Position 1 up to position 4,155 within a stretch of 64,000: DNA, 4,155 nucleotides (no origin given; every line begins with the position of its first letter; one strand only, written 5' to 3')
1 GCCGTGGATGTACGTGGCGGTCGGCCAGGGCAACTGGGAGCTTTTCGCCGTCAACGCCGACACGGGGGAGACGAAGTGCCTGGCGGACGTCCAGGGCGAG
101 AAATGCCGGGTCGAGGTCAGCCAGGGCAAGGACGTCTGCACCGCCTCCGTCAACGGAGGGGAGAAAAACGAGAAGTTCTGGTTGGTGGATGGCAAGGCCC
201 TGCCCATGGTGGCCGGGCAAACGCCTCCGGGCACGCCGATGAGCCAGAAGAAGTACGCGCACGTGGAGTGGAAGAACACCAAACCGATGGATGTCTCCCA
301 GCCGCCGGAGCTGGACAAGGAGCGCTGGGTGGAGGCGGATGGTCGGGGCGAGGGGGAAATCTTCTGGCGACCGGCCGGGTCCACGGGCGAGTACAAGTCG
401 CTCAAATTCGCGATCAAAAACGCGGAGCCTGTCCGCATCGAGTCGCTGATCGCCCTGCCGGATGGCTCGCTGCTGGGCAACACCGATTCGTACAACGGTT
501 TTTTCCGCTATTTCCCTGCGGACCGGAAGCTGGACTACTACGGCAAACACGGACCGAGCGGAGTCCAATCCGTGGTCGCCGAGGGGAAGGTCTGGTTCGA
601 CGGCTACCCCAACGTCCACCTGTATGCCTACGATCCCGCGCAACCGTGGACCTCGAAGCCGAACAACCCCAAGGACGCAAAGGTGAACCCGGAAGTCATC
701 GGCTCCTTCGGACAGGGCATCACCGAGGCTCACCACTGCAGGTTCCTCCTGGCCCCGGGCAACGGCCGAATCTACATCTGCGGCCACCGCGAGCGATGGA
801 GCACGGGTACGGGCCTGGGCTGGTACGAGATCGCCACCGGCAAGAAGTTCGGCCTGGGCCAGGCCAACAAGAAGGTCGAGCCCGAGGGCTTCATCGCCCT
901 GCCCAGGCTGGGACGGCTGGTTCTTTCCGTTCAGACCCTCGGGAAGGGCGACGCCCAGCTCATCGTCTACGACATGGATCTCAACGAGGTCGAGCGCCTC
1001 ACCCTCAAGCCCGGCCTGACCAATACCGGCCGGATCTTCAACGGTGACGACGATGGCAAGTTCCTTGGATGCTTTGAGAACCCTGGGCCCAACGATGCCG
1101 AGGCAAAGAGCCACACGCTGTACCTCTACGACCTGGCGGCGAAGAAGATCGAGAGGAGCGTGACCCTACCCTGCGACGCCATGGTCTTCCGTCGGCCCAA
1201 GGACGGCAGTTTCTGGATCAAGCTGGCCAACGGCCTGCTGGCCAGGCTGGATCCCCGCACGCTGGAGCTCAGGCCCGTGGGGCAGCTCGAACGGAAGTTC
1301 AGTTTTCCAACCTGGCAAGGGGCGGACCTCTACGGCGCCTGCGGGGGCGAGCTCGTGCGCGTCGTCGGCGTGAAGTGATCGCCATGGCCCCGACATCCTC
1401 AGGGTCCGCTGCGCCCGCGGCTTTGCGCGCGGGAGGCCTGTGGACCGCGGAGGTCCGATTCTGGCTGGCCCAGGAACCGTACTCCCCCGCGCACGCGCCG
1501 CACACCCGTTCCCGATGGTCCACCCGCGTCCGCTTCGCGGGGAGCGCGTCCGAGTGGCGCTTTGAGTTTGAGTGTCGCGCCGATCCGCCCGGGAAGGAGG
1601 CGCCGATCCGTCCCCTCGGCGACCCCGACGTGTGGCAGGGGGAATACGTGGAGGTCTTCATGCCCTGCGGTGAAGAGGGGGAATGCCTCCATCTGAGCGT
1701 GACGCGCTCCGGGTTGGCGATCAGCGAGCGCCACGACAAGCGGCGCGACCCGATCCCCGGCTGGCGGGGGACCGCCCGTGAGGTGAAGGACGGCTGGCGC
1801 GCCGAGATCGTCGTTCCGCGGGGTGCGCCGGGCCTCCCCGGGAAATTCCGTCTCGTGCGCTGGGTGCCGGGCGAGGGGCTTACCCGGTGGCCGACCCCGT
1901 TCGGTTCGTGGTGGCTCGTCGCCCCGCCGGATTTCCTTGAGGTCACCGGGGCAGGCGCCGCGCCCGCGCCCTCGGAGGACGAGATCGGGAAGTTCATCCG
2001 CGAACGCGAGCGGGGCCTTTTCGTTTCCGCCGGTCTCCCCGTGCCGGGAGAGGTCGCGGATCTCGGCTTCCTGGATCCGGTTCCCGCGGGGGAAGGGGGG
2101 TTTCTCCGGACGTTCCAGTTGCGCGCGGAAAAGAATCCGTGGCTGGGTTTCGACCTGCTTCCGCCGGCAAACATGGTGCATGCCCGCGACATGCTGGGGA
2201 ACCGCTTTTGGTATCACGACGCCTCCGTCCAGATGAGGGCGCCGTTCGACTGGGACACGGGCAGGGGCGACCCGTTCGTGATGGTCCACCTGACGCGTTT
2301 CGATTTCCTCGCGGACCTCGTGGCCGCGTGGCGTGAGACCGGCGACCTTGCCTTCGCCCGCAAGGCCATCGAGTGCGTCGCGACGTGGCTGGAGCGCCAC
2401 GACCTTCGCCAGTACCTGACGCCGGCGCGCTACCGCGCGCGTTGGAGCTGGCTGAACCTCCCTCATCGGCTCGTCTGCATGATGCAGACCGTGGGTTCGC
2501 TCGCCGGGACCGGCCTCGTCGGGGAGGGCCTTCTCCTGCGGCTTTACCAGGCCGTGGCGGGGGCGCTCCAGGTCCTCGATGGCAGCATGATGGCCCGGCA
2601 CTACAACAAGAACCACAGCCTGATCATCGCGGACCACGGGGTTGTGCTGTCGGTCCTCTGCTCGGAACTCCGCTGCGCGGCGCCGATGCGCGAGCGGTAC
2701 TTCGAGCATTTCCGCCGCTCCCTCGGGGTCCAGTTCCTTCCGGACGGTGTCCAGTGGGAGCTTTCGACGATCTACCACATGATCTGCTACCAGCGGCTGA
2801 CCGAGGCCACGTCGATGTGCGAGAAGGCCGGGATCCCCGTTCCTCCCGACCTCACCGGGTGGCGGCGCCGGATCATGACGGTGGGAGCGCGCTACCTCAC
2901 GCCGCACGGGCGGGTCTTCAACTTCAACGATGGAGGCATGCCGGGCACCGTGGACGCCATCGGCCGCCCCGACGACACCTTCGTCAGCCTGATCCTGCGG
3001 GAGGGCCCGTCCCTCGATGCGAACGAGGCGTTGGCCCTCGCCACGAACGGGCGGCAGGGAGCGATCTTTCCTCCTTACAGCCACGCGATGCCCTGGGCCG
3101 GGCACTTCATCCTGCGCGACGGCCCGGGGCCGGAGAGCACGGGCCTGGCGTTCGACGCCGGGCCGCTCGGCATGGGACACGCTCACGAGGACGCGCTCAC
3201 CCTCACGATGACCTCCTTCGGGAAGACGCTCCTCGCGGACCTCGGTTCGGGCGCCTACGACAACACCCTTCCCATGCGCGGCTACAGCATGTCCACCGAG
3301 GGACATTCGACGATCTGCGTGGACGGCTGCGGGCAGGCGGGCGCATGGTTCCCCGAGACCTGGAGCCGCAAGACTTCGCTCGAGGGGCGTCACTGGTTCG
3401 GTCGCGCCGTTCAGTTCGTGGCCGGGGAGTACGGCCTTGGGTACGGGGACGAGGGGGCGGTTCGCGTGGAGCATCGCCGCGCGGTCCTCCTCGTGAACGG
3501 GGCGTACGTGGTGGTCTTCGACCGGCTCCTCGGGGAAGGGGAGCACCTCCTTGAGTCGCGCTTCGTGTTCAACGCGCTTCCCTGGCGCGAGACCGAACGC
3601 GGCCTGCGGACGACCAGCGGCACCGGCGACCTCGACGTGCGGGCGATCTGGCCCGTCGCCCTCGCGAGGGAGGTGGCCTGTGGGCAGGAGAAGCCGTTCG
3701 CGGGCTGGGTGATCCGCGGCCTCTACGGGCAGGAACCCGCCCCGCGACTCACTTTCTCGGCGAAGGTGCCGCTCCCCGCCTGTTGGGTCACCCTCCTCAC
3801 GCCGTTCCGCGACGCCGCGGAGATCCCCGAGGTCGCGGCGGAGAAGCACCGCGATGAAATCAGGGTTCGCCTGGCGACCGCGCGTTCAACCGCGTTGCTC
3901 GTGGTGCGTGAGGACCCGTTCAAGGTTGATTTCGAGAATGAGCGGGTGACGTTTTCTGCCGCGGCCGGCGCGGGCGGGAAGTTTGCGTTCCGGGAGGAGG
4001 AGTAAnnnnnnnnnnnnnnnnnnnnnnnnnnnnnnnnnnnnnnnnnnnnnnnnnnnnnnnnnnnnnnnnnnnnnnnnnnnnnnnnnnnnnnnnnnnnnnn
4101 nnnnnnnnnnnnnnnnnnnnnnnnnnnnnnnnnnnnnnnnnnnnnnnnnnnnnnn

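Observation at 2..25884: Accessory uronate-polysaccharide degradation supercluster with three Hepar_II_III-like proteins under a single AraC regulator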

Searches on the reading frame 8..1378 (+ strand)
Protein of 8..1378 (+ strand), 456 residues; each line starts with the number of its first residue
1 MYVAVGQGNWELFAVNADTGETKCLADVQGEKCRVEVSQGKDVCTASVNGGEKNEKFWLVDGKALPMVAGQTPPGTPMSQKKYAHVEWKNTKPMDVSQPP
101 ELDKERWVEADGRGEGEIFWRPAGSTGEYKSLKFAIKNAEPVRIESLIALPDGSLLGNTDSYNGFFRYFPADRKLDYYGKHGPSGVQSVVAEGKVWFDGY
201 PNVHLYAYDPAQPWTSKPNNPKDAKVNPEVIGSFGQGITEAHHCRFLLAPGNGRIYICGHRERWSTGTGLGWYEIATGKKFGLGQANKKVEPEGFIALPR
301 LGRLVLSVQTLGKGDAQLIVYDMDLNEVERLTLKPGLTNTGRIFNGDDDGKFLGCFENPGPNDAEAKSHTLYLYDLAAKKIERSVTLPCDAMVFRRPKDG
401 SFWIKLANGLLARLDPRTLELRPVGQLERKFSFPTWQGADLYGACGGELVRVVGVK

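Call 5: search_protein_families(library=pfam, proteins=[window:8-1378:+], max_evalue=0.01)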
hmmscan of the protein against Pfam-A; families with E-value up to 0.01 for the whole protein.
window:8-1378:+ (456 aa): 0 families

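Call 11: search_protein_families(library=ncbifam, proteins=[window:8-1378:+], max_evalue=0.1)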
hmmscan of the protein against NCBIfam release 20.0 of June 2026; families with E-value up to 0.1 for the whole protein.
window:8-1378:+ (456 aa): 0 families

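Call 12: search_protein_families(library=pfam, proteins=[window:8-1378:+], max_evalue=10)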
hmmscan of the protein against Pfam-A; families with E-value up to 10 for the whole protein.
window:8-1378:+ (456 aa): 0 families

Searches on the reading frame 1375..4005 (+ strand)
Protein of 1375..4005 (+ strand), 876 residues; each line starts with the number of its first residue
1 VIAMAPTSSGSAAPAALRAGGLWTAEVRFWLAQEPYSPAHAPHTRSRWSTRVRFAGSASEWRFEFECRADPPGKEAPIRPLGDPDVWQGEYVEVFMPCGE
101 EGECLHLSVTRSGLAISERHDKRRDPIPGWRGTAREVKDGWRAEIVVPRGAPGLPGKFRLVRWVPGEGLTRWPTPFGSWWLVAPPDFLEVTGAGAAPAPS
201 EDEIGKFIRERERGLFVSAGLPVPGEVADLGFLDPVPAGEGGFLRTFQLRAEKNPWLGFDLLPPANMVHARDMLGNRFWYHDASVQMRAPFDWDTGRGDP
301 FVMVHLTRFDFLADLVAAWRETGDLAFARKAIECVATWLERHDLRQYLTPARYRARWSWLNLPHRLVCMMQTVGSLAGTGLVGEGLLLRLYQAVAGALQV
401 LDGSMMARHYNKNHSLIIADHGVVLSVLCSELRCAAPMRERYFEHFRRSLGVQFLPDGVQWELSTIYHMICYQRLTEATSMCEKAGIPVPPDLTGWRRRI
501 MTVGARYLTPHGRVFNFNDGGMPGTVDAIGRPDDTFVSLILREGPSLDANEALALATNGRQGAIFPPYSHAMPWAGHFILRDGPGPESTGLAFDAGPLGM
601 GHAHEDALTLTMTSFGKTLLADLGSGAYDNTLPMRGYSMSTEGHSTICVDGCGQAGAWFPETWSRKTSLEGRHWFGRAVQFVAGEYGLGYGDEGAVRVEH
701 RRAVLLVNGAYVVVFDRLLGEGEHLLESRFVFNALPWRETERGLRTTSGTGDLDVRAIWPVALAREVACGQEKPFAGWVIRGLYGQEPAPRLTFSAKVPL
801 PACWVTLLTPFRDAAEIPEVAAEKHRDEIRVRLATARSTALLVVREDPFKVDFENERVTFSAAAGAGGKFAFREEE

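Call 5: search_protein_families(library=pfam, proteins=[window:1375-4005:+], max_evalue=0.01)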
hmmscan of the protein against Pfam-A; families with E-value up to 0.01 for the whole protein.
window:1375-4005:+ (876 aa): 2 families
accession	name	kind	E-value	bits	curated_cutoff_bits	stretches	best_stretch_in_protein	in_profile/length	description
PF07940.18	Hepar_II_III_C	-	1.2e-24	87.5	24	1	567-743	4-174/237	Heparinase II/III-like, C-terminal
PF16889.11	Hepar_II_III_N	-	1.1e-14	55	22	1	291-520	84-313/340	Heparinase II/III N-terminus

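Call 8: search_solved_structures(query=window:1375-4005:+, max_evalue=1)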
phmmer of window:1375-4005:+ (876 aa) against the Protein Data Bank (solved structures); distinct sequences matched with E-value up to 1: 5.
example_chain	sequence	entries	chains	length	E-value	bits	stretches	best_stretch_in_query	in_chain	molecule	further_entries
4mmh_A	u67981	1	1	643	7e-11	43.5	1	306-723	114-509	Heparinase III protein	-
4mmi_A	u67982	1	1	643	7.1e-11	43.5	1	306-723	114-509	Heparinase III protein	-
5jmd_A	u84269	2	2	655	7.8e-11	43.4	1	412-653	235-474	Heparinase III protein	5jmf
4fnv_A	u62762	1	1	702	0.0047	17.7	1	304-821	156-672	Heparinase III protein, heparitin sulfate lyase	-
9szc_G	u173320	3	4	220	0.34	11.5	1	608-676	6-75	Major tail shaft protein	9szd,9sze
